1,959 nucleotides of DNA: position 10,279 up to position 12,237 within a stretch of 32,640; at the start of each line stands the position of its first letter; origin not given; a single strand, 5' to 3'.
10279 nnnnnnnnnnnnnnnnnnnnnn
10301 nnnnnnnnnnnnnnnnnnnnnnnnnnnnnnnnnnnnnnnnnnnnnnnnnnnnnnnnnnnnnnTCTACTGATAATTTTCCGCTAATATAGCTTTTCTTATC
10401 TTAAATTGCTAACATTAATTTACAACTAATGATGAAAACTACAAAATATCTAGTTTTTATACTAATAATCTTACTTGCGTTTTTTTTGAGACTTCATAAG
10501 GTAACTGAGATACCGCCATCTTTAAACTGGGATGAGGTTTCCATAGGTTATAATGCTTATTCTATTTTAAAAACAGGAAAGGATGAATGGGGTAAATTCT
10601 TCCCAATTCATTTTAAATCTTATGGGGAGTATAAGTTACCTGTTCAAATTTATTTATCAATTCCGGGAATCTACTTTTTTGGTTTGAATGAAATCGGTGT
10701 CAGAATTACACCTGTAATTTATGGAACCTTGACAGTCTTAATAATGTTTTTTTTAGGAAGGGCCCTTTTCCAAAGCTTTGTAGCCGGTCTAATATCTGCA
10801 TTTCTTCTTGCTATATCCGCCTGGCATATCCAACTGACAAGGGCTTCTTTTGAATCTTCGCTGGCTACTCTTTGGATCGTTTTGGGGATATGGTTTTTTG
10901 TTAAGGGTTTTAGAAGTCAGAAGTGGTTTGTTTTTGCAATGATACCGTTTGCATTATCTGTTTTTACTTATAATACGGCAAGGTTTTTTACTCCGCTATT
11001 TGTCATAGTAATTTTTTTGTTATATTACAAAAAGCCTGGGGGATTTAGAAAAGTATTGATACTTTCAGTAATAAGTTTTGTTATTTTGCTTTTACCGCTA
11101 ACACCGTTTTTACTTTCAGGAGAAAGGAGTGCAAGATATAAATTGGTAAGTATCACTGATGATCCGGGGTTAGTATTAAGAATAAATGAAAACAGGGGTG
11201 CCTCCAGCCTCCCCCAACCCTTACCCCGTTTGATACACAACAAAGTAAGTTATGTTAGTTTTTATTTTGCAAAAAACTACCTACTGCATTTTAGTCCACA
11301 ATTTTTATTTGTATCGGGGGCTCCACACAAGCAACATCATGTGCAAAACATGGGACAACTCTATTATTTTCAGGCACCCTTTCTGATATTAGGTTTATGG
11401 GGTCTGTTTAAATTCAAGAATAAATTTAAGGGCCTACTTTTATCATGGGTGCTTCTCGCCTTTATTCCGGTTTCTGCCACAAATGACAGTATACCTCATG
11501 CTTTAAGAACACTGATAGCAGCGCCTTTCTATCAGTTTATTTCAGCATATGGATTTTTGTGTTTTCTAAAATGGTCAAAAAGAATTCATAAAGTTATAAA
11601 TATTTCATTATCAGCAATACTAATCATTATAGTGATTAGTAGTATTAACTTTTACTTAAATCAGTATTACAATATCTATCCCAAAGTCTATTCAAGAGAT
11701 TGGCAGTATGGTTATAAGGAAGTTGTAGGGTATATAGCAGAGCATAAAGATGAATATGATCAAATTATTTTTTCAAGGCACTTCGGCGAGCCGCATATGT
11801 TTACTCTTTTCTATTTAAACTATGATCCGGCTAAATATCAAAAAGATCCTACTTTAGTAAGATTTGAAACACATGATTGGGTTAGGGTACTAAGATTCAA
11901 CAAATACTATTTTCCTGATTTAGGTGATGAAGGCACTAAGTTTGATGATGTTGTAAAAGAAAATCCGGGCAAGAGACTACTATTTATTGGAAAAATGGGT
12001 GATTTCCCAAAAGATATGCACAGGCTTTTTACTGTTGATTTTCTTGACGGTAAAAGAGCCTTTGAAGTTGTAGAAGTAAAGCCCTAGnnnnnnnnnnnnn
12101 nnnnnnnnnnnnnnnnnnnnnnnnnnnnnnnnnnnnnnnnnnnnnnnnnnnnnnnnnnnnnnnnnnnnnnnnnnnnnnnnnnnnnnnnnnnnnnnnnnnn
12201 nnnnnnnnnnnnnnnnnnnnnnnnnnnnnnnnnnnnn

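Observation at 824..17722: Six full-length, mutually divergent GT-C (GT39/ArnT/PMT_2-like) paralogs packed into 17 kb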

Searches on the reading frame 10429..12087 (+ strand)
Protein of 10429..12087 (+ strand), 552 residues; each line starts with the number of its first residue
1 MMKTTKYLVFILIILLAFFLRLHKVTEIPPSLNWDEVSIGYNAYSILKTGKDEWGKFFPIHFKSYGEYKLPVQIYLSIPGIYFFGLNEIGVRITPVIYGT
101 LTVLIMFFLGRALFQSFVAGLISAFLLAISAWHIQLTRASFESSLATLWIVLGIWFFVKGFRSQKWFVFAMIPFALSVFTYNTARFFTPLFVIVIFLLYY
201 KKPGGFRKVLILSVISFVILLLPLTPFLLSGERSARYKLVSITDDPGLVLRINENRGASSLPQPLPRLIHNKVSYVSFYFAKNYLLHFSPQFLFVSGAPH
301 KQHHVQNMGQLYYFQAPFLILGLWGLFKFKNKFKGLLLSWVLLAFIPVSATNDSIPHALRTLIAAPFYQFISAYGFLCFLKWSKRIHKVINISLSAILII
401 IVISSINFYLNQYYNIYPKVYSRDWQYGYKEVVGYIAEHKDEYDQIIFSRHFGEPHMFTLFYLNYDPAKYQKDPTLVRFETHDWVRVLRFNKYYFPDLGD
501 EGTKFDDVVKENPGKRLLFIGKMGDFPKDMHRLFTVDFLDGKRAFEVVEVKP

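Call 4: search_protein_families(library=pfam, proteins=[window:10429-12087:+], max_evalue=0.01)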
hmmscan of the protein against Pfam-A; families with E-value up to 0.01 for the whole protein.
window:10429-12087:+ (552 aa): 2 families
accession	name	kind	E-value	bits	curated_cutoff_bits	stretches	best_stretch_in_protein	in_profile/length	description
PF02366.24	PMT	-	3.6e-09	37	22.7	1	12-228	2-234/245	Dolichyl-phosphate-mannose-protein mannosyltransferase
PF13231.12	PMT_2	-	2e-06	28.5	26.1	1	81-221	14-152/160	Dolichyl-phosphate-mannose-protein mannosyltransferase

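Call 5: search_protein_families(library=ncbifam, proteins=[window:10429-12087:+], max_evalue=0.01)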
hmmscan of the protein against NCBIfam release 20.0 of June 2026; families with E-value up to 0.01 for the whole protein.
window:10429-12087:+ (552 aa): 0 families

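Call 13: find_homologous_proteins(query=window:10429-12087:+, max_evalue=0.00001)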
Query window:10429-12087:+ (552 aa): 4705 proteins with E <= 0.00001 among 8000 candidates; the best 120 are listed.
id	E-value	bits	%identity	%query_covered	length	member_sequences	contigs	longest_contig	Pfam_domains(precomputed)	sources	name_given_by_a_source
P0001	0.0e+0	1251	100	100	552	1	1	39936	PF02366.25,PF13231.13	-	-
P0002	1.2e-281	954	73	100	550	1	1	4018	PF02366.25,PF13231.13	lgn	-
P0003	1.2e-280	950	73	100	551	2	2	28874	PF02366.25,PF13231.13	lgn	-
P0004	3.9e-280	949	74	100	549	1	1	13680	PF02366.25,PF13231.13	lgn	-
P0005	6.3e-278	941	72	99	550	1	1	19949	PF02366.25,PF13231.13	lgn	-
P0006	8.3e-278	941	73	100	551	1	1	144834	PF02366.25,PF13231.13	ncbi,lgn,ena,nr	ncbi:MAG: Uncharacterized protein G01um10147_61 [Microgenomates group bacterium Gr01-1014_7]|nr:MAG:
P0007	3.6e-277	939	72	100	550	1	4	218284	PF02366.25,PF13231.13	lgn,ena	-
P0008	1.2e-276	937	74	97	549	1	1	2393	PF02366.25,PF13231.13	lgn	-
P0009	2.4e-276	936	73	99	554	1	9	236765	PF02366.25,PF13231.13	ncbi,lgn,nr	ncbi:glycosyltransferase family 39 protein [Candidatus Daviesbacteria bacterium]|nr:glycosyltransfer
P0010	3.5e-276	935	72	96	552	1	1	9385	PF02366.25,PF13231.13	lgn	-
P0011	7.0e-276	934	72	100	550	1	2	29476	PF02366.25,PF13231.13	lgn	-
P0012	7.9e-276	934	72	100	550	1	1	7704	PF02366.25,PF13231.13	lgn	-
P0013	3.0e-275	932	73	96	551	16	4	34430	PF02366.25,PF13231.13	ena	-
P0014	5.8e-275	931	73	97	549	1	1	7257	PF02366.25,PF13231.13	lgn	-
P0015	4.8e-274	928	72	100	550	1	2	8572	PF02366.25,PF13231.13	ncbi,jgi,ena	-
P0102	3.9e-266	902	70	100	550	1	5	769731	PF02366.25,PF13231.13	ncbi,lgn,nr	ncbi:glycosyltransferase family 39 protein [Candidatus Daviesbacteria bacterium]|nr:glycosyltransfer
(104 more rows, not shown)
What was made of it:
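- Closest known: Protein O-mannosyltransferases. Same: Database records name these proteins 'glycosyltransferase family 39 protein' (call 13).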

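Call 15: find_encoding_contigs(protein=P0102, flank=10000, max_places=3)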
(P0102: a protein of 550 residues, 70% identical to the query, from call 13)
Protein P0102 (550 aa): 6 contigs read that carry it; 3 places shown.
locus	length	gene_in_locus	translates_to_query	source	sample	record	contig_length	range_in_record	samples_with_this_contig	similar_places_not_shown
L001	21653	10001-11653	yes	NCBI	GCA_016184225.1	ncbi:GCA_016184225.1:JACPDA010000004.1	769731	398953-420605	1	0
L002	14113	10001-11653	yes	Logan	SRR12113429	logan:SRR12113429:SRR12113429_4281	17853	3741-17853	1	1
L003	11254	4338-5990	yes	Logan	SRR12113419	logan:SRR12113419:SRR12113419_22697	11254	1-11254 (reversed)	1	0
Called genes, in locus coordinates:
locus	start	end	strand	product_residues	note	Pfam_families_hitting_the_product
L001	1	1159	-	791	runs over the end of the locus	PF09586:YfhO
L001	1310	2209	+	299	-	PF00535:Glycos_transf_2, PF10111:Glyco_tranf_2_2 (weak), PF13641:Glyco_tranf_2_3 (weak)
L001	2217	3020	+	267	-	PF00535:Glycos_transf_2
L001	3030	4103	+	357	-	PF00534:Glycos_transf_1, PF13692:Glyco_trans_1_4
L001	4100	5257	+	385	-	-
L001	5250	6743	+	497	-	PF13231:PMT_2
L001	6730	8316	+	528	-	PF13231:PMT_2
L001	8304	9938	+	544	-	PF13231:PMT_2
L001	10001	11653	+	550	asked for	PF02366:PMT, PF13231:PMT_2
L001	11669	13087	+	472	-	PF02366:PMT (weak), PF13231:PMT_2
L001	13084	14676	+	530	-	PF02366:PMT (weak), PF13231:PMT_2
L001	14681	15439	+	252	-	PF00535:Glycos_transf_2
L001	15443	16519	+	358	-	PF13439:Glyco_transf_4, PF00534:Glycos_transf_1, PF13692:Glyco_trans_1_4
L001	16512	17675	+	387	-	PF04188:Mannosyl_trans2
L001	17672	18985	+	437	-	PF01943:Polysacc_synt, PF13440:Polysacc_synt_3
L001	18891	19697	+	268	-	PF00535:Glycos_transf_2, PF13641:Glyco_tranf_2_3 (weak)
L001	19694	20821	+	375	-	PF13439:Glyco_transf_4, PF20706:GT4-conflict, PF00534:Glycos_transf_1, PF13692:Glyco_trans_1_4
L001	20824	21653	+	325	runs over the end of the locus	PF01073:3Beta_HSD, PF01370:Epimerase, PF05368:NmrA (faint), PF07993:NAD_binding_4 (faint), PF13460:NAD_binding_10 (weak), PF16363:GDP_Man_Dehyd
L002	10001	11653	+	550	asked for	PF02366:PMT, PF13231:PMT_2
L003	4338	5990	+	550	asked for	PF02366:PMT, PF13231:PMT_2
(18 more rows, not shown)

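Call 16: find_encoding_contigs(protein=P0006, flank=10000, max_places=2)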
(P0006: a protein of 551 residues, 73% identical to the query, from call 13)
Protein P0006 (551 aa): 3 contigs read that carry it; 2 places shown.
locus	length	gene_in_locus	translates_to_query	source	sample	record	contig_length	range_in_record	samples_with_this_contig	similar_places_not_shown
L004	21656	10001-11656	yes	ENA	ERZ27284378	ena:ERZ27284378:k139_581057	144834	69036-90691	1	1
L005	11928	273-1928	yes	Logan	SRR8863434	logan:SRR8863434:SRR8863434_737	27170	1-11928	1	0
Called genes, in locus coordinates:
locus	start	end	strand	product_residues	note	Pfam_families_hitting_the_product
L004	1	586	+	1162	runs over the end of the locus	-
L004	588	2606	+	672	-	-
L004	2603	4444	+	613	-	PF02366:PMT, PF13231:PMT_2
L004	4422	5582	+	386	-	-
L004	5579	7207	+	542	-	PF02366:PMT (weak), PF13231:PMT_2 (weak)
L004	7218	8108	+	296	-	PF00535:Glycos_transf_2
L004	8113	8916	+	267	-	PF00535:Glycos_transf_2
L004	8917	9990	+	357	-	PF00534:Glycos_transf_1, PF13692:Glyco_trans_1_4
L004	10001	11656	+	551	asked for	PF02366:PMT (weak), PF13231:PMT_2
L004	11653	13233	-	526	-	PF02366:PMT, PF13231:PMT_2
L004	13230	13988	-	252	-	-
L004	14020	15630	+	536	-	PF13231:PMT_2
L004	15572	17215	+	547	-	PF02366:PMT (weak), PF13231:PMT_2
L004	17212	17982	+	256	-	PF00535:Glycos_transf_2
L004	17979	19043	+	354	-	PF13439:Glyco_transf_4 (faint), PF00534:Glycos_transf_1, PF13692:Glyco_trans_1_4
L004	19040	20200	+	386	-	PF04188:Mannosyl_trans2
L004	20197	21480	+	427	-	PF01943:Polysacc_synt, PF13440:Polysacc_synt_3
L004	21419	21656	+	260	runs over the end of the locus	PF00535:Glycos_transf_2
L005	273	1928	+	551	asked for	PF02366:PMT (weak), PF13231:PMT_2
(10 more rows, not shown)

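Call 30: find_related_loci(query=A2, collection=genome_contigs, flank=10000)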
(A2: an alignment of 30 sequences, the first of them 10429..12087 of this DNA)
Query A2 (552 aa) in genome_contigs; peptide patterns used: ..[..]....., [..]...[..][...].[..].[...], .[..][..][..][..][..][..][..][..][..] (x = any residue, [..] = any of these).
524 stretches matched a pattern; 433 encode a relative of the query (tblastn E <= 1e-3); the best 80 are kept; 80 distinct loci.
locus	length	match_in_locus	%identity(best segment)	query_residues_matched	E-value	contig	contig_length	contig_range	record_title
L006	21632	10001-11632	73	8-551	0e+0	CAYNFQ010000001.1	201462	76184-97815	MAG TPA_asm: uncultured Gammaproteobacteria bacterium isolate binchicken_co110_279 genome assembly, contig: NODE_160_len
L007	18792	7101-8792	69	2-552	0e+0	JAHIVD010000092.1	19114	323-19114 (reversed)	MAG: Patescibacteria group bacterium isolate MM_PC_MetaG.mb.55 MM_PC_MetaG.mb.55_k141_1923367, whole genome shotgun sequ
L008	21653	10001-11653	73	2-552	0e+0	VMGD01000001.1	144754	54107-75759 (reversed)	MAG: Microgenomates group bacterium Gr01-1014_7 G01um10147_scaffold_25, whole genome shotgun sequence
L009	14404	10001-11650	72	2-551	0e+0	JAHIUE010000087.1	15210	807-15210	MAG: Patescibacteria group bacterium isolate MM_PC_MetaG.mb.24 MM_PC_MetaG.mb.24_k141_1585301, whole genome shotgun sequ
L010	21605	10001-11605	71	17-551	0e+0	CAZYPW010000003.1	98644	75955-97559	MAG TPA_asm: uncultured Gammaproteobacteria bacterium isolate binchicken_co38_269 genome assembly, contig: NODE_541_leng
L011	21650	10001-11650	70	2-551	0e+0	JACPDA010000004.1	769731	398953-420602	MAG: Candidatus Daviesbacteria bacterium isolate NC_groundwater_297_Ag_B-0.1um_41_14 S7_GD2017_3_B1_scaffold_1, whole ge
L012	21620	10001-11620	72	12-551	0e+0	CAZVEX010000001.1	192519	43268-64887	MAG TPA_asm: uncultured Gammaproteobacteria bacterium isolate binchicken_co38_210 genome assembly, contig: NODE_177_leng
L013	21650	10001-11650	71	2-551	0e+0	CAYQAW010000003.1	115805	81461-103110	MAG TPA_asm: uncultured Gammaproteobacteria bacterium isolate binchicken_co251_588 genome assembly, contig: NODE_257_len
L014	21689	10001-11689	68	2-551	0e+0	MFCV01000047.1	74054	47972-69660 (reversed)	MAG: Candidatus Daviesbacteria bacterium RIFCSPHIGHO2_02_FULL_36_13 rifcsphigho2_02_scaffold_875, whole genome shotgun s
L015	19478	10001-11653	69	1-551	0e+0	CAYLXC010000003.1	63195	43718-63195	MAG TPA_asm: uncultured Gammaproteobacteria bacterium isolate SRP178908_co2_35 genome assembly, contig: NODE_89_length_6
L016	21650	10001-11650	68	2-551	0e+0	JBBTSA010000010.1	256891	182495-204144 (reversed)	MAG: Patescibacteria group bacterium isolate H51-bin048_1 H51_bin048_1_000000000010, whole genome shotgun sequence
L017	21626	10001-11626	71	10-551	0e+0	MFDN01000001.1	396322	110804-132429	MAG: Candidatus Daviesbacteria bacterium RIFCSPLOWO2_01_FULL_39_23 rifcsplowo2_01_scaffold_1, whole genome shotgun seque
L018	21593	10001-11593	70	21-551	0e+0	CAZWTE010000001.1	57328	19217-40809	MAG TPA_asm: uncultured Gammaproteobacteria bacterium isolate binchicken_co144_909 genome assembly, contig: NODE_1211_le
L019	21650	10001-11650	69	2-551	0e+0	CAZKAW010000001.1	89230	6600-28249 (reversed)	MAG TPA_asm: uncultured Gammaproteobacteria bacterium isolate binchicken_co38_470 genome assembly, contig: NODE_653_leng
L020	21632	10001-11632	69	8-551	0e+0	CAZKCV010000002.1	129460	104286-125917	MAG TPA_asm: uncultured Gammaproteobacteria bacterium isolate binchicken_co251_142 genome assembly, contig: NODE_217_len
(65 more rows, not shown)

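Call 32: predict_structure(alignment_id=A2)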
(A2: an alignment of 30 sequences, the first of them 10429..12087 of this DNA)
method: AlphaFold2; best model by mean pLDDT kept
length: 552 residues; sequences in the alignment: 30
mean_pLDDT: 85.6   pTM: 0.86
mean pLDDT of the five models: 85.6, 84.4, 84.3, 82.9, 82.6
residues with pLDDT >= 90: 308; 70-90: 161; 50-70: 62; < 50: 21
segments of 3 or more residues with pLDDT < 50: 231-233, 235-242, 264-268
pLDDT, mean of each block of 10 residues (from residue 1): 84 97 81 87 95 86 70 91 95 93 98 96 97 85 91 96 91 94 87 89 68 91 69 47 54 56 48 65 85 79 74 95 95 94 84 66 93 96 89 93 94 88 85 96 95 90 95 89 78 92 91 95 90 92 93 84
secondary structure, 60 per line:
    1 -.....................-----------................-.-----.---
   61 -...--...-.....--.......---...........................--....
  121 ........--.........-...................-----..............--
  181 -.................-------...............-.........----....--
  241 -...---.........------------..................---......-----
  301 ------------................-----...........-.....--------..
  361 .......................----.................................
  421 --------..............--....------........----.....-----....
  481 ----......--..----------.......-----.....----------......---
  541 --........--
elements in order: H2-22 H34-49 E62-64 E67-69 H71-75 H78-84 H88-114 H117-128 H131-139 H141-159 H165-178 H182-198 H206-220 H222-230 H235-238 H248-256 H269-286 H290-295 H313-328 H334-344 H346-350 H359-383 H388-420 H429-442 E445-448 H455-462 H467-471 E477-480 E485-490 H505-511 E517-521 E532-537 E543-550
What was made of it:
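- On GT-C fold superfamily (class A): AF2 model of C has pLDDT 85.6 and pTM 0.86 (call 32).
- AF2 pLDDT is 85.6 and pTM 0.86 (call 32).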

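Call 36: fold_search(model_id=the predicted structure, library=pdb)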
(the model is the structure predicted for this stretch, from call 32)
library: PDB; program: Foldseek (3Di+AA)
matches with E <= 10: 267; with E <= 0.001: 31
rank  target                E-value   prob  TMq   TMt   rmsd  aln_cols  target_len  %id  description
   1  8b6l_I                1.7e-08  1.00  0.46  0.38  14.7       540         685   13  Subtomogram average of the human Sec61-TRAP-OSTA-translocon (released 2022-12-07)
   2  3wak                  2.1e-08  1.00  0.50  0.34  11.6       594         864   15  Crystal structure of the Archaeoglobus fulgidus oligosaccharyltransferase (O29867_ARCFU) in the apo form (released 2013-10-30)
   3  7e9s_A                2.7e-08  1.00  0.51  0.35  11.3       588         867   15  Archaeal oligosaccharyltransferase AglB from Archaeoglobus fulgidus in complex with an inhibitory peptide and a dolich (released 2021-09-08)
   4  3waj                  2.9e-08  1.00  0.50  0.36  11.8       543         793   16  Crystal structure of the Archaeoglobus fulgidus oligosaccharyltransferase (O29867_ARCFU) complex with Zn and sulfate (released 2013-10-30)
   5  9n9j_I                3.8e-08  1.00  0.50  0.41  13.3       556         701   14  Structure of a GRP94 folding intermediate engaged with a CCDC134- and FKBP11-bound secretory translocon (released 2025-11-19)
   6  6s7o_A                4.6e-08  1.00  0.53  0.46  11.9       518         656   12  Cryo-EM structure of human oligosaccharyltransferase complex OST-A (released 2019-12-18)
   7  5gmy_A                5.7e-08  1.00  0.47  0.33  12.7       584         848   14  Crystal structure of the Archaeoglobus fulgidus oligosaccharyltransferase (O29867_ARCFU) tethered with an acceptor pep (released 2017-02-01)
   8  5ezm                  7.7e-08  1.00  0.53  0.55  12.0       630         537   11  Crystal Structure of ArnT from Cupriavidus metallidurans in the apo state (released 2016-02-17)
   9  5ogl_A                1.8e-07  1.00  0.52  0.42  11.6       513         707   11  Structure of bacterial oligosaccharyltransferase PglB in complex with an acceptor peptide and an lipid-linked oligosac (released 2017-10-25)
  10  5f15                  1.8e-07  1.00  0.52  0.53  10.8       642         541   13  Crystal Structure of ArnT from Cupriavidus metallidurans bound to Undecaprenyl phosphate (released 2016-02-17)
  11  6gxc_A                1.9e-07  1.00  0.53  0.42  11.6       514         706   11  Bacterial oligosaccharyltransferase PglB in complex with an inhibitory peptide and a reactive lipid-linked oligosaccha (released 2018-11-14)
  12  8agc_A                2.1e-07  1.00  0.53  0.43  10.8       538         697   12  Structure of yeast oligosaccharylransferase complex with lipid-linked oligosaccharide and non-acceptor peptide bound (released 2022-12-07)
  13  6s7t_A                6.1e-07  1.00  0.54  0.44  11.7       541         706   13  Cryo-EM structure of human oligosaccharyltransferase complex OST-B (released 2019-12-18)
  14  8age_A                6.6e-07  1.00  0.51  0.45  11.8       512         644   13  Structure of yeast oligosaccharylransferase complex with acceptor peptide bound (released 2022-12-07)
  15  3rce_A                1.3e-06  1.00  0.49  0.41  14.0       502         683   12  Bacterial oligosaccharyltransferase PglB (released 2011-06-15)
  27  6p25_B                3.3e-04  1.00  0.32  0.26   4.4       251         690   15  Structure of S. cerevisiae protein O-mannosyltransferase Pmt1-Pmt2 complex bound to the sugar donor and a peptide acce (released 2019-07-10)
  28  6p25_A                5.1e-04  1.00  0.31  0.24   5.1       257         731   17  Structure of S. cerevisiae protein O-mannosyltransferase Pmt1-Pmt2 complex bound to the sugar donor and a peptide acce (released 2019-07-10)
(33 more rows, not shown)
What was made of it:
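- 10429..12087 (+): Paralog C (552 aa), the most conserved member and the anchor of the array. AF2 pLDDT 85.6 with GT-C matches (calls 32, 36).
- On GT-C fold superfamily (class A): All 31 Foldseek PDB matches with E<=1e-3 are GT-C enzymes, with TMq 0.44-0.54 for the full-length matches (call 36).
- On Emb/Aft arabinosyltransferases (GT53/GT85): Foldseek E is 6e-4 to 1e-2 with TMt 0.22-0.38 (call 36).
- Closest known: ArnT. Same: It is also a structural match (TMq 0.53, TMt 0.55; call 36).
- Closest known: Protein O-mannosyltransferases. Same: Pmt4 and Pmt1/2 are structural matches (call 36).
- Closest known: Mycobacterial arabinan/mannan GT-C set. Same: AftD, EmbC and AftB appear among the structural matches (call 36).
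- Closest known: Luminal ALG mannosyl/glucosyltransferases of the ER. Same: ALG9 and ALG12 are structural matches (E 3e-5 to 6e-5; call 36).
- The 31 PDB matches with E<=1e-3 are all GT-C enzymes (call 36). Pmt4 and Pmt1/2 are among the structural matches (call 36). The confident AF2 model has a GT-C fold (calls 32, 36).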
